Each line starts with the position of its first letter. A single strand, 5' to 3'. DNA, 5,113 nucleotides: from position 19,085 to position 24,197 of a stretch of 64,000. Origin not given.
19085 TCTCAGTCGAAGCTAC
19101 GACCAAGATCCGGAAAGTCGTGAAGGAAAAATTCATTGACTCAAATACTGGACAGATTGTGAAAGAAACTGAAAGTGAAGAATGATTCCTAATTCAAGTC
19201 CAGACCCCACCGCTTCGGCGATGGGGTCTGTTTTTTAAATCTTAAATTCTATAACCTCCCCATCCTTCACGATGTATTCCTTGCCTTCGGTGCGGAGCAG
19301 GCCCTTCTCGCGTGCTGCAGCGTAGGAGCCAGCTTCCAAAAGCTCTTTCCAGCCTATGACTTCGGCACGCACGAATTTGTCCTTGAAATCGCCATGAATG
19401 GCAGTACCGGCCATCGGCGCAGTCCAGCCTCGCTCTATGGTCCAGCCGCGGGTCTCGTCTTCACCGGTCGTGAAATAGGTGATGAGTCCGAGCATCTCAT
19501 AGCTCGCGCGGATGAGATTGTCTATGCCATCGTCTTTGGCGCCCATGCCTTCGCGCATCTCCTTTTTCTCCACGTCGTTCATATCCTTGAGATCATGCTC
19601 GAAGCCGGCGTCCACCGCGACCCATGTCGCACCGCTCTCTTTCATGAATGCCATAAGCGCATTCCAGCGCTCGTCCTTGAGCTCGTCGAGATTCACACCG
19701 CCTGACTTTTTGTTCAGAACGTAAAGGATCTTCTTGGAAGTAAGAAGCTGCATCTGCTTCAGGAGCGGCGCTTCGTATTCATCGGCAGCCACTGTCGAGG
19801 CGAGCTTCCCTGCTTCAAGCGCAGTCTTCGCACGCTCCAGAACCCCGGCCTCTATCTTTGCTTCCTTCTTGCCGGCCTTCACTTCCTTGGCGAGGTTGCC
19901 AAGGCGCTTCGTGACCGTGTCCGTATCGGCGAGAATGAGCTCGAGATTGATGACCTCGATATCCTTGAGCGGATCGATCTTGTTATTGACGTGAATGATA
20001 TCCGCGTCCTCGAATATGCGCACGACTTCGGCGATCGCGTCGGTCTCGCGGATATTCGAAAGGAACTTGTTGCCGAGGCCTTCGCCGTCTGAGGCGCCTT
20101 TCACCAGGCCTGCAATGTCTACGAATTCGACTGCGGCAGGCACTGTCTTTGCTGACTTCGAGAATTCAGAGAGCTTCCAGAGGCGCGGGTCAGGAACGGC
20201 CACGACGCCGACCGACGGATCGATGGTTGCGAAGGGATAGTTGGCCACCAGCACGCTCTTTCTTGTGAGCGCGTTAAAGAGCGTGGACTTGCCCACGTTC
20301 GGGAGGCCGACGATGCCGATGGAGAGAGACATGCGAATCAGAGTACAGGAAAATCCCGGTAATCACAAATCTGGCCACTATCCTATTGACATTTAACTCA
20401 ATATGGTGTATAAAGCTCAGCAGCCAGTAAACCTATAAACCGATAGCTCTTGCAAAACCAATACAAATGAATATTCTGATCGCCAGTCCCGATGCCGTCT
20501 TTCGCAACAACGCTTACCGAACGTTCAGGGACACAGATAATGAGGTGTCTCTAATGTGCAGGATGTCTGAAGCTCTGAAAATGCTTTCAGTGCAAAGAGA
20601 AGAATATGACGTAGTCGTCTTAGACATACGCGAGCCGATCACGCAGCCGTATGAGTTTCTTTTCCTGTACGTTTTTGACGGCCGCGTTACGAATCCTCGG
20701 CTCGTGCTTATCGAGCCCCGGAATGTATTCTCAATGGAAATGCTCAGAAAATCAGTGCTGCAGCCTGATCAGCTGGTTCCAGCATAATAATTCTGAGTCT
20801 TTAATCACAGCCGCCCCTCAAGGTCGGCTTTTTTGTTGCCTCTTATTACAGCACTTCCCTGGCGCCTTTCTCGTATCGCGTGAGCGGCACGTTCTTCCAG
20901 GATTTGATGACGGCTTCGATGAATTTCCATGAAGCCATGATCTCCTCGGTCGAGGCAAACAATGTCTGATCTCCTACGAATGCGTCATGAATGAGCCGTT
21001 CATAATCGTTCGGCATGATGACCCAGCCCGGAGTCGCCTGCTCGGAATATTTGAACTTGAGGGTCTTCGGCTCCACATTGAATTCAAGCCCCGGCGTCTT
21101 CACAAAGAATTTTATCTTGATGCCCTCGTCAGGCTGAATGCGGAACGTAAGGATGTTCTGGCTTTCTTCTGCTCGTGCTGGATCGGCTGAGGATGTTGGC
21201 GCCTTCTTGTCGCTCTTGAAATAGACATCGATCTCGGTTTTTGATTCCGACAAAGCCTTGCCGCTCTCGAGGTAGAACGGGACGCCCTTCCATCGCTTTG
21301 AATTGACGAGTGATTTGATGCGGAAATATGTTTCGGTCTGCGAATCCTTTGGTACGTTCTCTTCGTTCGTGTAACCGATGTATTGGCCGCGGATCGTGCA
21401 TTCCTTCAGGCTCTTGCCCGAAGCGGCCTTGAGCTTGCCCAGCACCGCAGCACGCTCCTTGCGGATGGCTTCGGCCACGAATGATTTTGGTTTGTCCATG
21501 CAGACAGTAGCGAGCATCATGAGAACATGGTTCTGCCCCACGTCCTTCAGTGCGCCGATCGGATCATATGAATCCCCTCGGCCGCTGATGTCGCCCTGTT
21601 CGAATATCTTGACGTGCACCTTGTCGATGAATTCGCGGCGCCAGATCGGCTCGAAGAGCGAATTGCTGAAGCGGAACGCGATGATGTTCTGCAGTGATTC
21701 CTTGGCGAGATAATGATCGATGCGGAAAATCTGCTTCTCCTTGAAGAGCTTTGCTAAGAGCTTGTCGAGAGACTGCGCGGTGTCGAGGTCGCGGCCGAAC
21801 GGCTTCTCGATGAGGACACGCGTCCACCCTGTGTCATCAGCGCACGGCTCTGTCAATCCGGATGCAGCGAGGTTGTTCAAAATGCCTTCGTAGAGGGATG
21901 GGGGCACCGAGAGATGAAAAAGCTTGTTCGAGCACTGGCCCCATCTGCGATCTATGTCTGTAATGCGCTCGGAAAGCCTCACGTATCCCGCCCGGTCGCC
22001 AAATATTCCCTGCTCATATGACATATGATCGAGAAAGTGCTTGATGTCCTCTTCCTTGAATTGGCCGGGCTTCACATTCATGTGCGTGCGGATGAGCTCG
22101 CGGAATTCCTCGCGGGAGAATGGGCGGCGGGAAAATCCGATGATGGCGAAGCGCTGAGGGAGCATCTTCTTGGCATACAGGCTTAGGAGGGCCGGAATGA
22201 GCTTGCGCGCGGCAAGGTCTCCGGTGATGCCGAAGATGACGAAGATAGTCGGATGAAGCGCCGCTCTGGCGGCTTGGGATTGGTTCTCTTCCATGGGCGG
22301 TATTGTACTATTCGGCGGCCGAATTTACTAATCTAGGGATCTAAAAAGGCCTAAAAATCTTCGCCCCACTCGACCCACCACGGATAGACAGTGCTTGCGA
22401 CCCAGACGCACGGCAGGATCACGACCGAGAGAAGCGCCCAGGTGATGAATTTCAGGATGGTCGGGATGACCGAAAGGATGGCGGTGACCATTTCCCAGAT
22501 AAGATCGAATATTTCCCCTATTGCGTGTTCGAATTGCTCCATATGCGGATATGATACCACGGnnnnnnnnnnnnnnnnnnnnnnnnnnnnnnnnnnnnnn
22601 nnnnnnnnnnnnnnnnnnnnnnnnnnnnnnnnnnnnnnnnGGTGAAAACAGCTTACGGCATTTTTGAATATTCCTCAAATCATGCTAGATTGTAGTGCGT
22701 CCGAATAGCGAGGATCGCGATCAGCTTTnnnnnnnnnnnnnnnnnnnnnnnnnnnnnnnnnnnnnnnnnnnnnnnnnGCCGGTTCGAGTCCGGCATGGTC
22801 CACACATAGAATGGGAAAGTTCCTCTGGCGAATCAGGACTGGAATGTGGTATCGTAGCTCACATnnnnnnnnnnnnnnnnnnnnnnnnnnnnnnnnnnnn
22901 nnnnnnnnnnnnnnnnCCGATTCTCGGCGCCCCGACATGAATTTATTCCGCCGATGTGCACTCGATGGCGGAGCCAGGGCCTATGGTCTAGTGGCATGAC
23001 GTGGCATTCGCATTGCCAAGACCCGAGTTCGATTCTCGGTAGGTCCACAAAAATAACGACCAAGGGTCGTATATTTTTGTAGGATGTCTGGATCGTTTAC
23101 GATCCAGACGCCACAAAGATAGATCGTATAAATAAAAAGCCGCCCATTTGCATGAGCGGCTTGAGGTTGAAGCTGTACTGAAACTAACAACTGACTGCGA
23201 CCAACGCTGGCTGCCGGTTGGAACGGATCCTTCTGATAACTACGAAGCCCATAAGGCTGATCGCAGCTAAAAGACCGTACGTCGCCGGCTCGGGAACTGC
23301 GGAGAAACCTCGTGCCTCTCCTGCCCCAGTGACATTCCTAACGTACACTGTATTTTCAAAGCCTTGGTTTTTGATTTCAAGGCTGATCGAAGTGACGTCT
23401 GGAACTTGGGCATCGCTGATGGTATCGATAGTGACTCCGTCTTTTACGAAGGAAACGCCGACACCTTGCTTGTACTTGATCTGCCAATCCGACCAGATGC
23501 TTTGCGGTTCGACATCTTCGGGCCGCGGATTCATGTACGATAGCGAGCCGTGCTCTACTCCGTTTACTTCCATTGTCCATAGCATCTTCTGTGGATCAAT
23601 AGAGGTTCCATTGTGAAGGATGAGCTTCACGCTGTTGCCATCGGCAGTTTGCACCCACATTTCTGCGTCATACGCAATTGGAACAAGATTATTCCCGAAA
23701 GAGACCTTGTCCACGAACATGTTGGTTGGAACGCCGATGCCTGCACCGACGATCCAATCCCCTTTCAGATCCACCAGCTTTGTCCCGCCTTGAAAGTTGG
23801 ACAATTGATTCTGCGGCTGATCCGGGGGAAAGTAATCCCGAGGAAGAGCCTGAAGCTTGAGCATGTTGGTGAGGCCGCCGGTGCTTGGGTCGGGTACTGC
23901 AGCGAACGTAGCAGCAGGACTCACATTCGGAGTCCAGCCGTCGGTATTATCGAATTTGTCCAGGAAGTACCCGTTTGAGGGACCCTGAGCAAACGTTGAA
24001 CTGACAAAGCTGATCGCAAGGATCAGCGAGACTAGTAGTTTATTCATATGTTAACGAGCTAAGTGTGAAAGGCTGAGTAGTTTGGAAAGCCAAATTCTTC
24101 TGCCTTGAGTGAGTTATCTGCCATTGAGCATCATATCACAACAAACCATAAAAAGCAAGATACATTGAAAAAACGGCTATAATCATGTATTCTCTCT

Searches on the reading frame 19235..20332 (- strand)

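Call 84: search_protein_families(library=pfam, proteins=[window:19235-20332:-], max_evalue=0.001)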
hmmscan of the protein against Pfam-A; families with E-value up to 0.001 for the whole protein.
window:19235-20332:- (365 aa): 3 families
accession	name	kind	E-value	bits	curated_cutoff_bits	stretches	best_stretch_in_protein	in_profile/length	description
PF06071.19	YchF-GTPase_C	-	5.2e-31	107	27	1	283-365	1-83/84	Protein of unknown function (DUF933)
PF01926.29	MMR_HSR1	-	5.2e-22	78.5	21.9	1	5-114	2-91/113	50S ribosome-binding GTPase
PF02421.24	FeoB_N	-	4.2e-09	36.5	27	1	5-45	3-43/156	Ferrous iron transport protein B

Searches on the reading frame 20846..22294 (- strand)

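Call 84: search_protein_families(library=pfam, proteins=[window:20846-22294:-], max_evalue=0.001)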
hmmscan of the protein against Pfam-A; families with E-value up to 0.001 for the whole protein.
window:20846-22294:- (482 aa): 2 families
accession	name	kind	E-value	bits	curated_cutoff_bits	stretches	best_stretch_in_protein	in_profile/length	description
PF02781.21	G6PD_C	-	2.1e-84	283.5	27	1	206-479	2-279/296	Glucose-6-phosphate dehydrogenase, C-terminal domain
PF00479.28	G6PD_N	-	3.2e-57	194.5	22.1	1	19-203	1-183/183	Glucose-6-phosphate dehydrogenase, NAD binding domain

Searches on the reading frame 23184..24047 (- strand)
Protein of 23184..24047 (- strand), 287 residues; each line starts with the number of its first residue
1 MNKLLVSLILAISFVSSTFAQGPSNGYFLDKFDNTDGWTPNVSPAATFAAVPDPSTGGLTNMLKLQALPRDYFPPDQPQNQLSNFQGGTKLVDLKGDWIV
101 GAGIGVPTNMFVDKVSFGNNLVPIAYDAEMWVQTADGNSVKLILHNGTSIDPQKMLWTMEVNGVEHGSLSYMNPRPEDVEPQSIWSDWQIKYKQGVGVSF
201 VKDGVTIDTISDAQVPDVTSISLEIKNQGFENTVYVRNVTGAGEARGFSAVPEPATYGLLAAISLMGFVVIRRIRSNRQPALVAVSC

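Call 84: search_protein_families(library=pfam, proteins=[window:23184-24047:-], max_evalue=0.001)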
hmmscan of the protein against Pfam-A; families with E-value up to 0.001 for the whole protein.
window:23184-24047:- (287 aa): 1 family
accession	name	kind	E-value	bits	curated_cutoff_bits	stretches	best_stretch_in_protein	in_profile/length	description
PF07589.16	PEP-CTERM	-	7.6e-06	26.2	20.7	1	250-273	1-23/24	PEP-CTERM motif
